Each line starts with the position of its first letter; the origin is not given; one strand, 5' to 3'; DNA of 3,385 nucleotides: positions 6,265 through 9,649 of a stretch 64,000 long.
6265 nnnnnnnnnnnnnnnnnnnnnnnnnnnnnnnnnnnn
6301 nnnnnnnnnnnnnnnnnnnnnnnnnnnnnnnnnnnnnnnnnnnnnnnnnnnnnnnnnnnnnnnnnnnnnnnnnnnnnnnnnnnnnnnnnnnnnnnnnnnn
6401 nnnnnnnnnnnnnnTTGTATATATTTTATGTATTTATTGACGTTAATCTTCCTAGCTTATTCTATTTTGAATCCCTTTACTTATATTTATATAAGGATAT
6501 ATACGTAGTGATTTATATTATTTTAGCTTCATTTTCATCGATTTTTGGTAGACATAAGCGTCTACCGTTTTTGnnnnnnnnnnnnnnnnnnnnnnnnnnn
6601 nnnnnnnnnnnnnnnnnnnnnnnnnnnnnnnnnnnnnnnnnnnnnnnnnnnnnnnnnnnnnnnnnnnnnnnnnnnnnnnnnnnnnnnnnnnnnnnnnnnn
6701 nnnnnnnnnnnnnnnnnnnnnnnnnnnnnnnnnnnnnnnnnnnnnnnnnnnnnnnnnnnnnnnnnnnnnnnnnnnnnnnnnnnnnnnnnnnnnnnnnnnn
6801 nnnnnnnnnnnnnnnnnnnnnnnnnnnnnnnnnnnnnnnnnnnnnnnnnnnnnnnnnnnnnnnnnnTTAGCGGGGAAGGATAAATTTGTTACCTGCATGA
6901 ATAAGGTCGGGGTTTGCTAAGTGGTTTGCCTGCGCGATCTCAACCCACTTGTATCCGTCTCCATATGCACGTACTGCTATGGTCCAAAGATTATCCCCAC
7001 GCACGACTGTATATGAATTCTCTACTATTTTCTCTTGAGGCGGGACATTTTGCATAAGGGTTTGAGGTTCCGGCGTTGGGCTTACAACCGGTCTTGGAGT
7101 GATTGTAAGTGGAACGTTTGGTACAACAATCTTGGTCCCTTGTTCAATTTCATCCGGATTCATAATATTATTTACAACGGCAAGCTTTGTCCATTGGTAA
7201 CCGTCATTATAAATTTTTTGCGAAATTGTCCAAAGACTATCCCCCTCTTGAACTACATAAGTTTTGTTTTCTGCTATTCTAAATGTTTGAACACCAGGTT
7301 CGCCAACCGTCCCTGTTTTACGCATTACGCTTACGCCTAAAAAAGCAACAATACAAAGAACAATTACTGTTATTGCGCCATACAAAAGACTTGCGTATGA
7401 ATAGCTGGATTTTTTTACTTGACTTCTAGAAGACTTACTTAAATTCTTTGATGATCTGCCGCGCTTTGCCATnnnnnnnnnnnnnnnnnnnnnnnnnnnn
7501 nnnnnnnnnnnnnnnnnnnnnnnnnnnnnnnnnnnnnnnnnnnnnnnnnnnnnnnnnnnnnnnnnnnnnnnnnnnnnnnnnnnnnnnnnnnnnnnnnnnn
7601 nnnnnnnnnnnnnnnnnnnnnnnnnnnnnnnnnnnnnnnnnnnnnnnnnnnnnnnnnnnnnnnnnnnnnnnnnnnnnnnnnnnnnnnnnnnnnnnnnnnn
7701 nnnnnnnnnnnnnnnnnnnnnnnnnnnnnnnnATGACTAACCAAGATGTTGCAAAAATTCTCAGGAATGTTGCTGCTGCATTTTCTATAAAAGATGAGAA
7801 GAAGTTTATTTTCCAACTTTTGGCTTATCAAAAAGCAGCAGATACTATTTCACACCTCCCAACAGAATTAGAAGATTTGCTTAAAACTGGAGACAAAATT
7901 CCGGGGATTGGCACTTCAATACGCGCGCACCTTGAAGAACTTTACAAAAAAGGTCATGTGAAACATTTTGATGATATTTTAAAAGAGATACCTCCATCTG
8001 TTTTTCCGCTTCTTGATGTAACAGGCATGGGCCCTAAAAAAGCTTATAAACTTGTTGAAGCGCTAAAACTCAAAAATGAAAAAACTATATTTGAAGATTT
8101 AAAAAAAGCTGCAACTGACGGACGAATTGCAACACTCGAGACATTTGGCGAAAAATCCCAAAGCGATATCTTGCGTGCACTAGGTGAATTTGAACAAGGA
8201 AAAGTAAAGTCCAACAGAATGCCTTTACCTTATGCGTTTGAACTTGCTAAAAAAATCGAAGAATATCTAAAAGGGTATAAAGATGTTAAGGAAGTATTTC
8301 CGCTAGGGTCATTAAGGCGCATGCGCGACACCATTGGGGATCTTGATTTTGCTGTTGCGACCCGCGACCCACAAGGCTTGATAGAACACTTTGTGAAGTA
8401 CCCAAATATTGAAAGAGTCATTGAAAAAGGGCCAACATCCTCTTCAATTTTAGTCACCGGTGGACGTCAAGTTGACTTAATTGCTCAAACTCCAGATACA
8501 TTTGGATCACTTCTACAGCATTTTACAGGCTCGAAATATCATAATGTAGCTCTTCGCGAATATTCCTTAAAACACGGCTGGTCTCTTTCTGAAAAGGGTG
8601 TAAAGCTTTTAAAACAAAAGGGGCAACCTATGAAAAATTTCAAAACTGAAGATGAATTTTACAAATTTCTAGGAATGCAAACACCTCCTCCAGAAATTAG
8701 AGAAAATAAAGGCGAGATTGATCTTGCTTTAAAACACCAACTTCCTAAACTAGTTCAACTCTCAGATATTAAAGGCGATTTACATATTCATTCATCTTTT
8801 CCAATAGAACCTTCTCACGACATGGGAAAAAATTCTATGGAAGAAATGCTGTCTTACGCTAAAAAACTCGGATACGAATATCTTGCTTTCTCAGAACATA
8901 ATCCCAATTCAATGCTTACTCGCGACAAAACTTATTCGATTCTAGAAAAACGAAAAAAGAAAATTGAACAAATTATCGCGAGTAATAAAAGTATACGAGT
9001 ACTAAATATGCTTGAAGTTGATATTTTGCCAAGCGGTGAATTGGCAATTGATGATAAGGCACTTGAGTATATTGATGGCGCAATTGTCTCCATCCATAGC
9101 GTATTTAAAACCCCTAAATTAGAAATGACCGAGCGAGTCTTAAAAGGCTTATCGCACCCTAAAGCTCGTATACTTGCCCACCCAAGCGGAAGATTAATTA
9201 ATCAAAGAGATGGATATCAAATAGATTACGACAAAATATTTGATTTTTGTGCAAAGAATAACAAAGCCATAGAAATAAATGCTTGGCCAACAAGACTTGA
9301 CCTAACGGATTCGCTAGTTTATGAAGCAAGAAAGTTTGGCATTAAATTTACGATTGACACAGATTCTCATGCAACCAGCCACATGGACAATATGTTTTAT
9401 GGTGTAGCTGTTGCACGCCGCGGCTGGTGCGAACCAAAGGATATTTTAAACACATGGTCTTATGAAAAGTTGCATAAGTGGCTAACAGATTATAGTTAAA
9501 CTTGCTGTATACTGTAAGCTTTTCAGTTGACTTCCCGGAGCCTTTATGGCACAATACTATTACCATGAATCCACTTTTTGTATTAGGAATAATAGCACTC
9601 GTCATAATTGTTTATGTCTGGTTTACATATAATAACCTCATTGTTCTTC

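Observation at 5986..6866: An 880-bp gene-free AT-rich gap with two orphan plus-strand terminator hairpins and a GC-rich multi-hairpin element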

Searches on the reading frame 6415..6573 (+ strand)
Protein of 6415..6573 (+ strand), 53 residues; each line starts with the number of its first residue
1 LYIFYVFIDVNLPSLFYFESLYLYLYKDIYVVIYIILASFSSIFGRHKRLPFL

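Call 58: find_homologous_proteins(query=window:6415-6573:+, max_evalue=0.01)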
Query seq(53 aa): no candidate shares three 5-residue words with the query. No homologue found.
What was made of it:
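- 6546..6575 (+): Terminator-like hairpin: 7-8 bp stem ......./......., 6-nt loop, then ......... It is an orphan, with no credible plus-strand gene upstream. The 53-codon ORF that ends at it has no homologue (call 58).
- On Intrinsic terminator, for 6546-6575 plus strand: The 53-codon ORF has no homologue (call 58).
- No homologue among 5.8 billion clustered proteins (call 58).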

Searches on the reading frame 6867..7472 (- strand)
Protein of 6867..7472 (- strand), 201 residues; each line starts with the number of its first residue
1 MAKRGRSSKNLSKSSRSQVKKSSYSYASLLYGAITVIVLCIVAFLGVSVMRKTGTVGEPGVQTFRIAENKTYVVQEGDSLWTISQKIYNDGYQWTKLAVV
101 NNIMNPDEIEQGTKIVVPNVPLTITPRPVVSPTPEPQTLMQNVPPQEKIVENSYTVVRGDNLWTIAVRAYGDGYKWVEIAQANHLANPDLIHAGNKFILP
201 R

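Call 9: search_protein_families(library=pfam, proteins=[window:6867-7472:-])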
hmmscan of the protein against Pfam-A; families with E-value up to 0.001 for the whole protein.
window:6867-7472:- (201 aa): 3 families
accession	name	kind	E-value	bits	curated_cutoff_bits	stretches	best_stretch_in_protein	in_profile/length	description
PF01476.26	LysM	-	7.1e-22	77.5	20.9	2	154-200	1-43/43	LysM domain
PF23457.1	LysM2_NFP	-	1.9e-11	44.3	36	1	69-118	5-54/56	NFP LysM2 domain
PF23472.1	LysM2_CERK1_LYK3_4_5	-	0.00018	21.8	27.4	0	69-118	5-54/56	LYK3/4/5 LysM2 domain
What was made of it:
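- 6867..7472 (-): LysM-domain protein, upstream flank of the gap. Pfam LysM 7.1e-22 (call 9).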

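Call 18: find_encoding_contigs(protein=window:6867-7472:-, flank=3000, max_places=6)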
Protein window:6867-7472:- (201 aa): 2 contigs read that carry it; 2 places shown.
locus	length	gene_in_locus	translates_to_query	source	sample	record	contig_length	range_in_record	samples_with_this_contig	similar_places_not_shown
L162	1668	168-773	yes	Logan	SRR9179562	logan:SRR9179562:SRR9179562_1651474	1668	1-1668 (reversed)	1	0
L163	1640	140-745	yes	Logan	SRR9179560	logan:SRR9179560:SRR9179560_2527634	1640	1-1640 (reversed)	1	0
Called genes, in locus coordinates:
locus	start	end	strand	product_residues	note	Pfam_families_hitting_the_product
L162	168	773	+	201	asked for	PF23457:LysM2_NFP (weak), PF01476:LysM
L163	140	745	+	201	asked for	PF23457:LysM2_NFP (weak), PF01476:LysM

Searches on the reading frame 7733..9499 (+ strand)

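Call 9: search_protein_families(library=pfam, proteins=[window:7733-9499:+])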
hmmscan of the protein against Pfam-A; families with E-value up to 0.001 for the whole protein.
window:7733-9499:+ (588 aa): 4 families
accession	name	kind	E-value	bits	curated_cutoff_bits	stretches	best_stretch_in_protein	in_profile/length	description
PF14791.11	DNA_pol_B_thumb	-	1.8e-17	63.3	25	1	261-324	2-63/63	DNA polymerase beta thumb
PF14716.13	HHH_8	-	1.1e-12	48.6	30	1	1-75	1-72/73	Helix-hairpin-helix domain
PF02811.25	PHP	-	1.9e-08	35.3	26.4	1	349-516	1-162/164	PHP domain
PF14520.12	HHH_5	-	1.2e-05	26.1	27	0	93-150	4-55/57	Helix-hairpin-helix domain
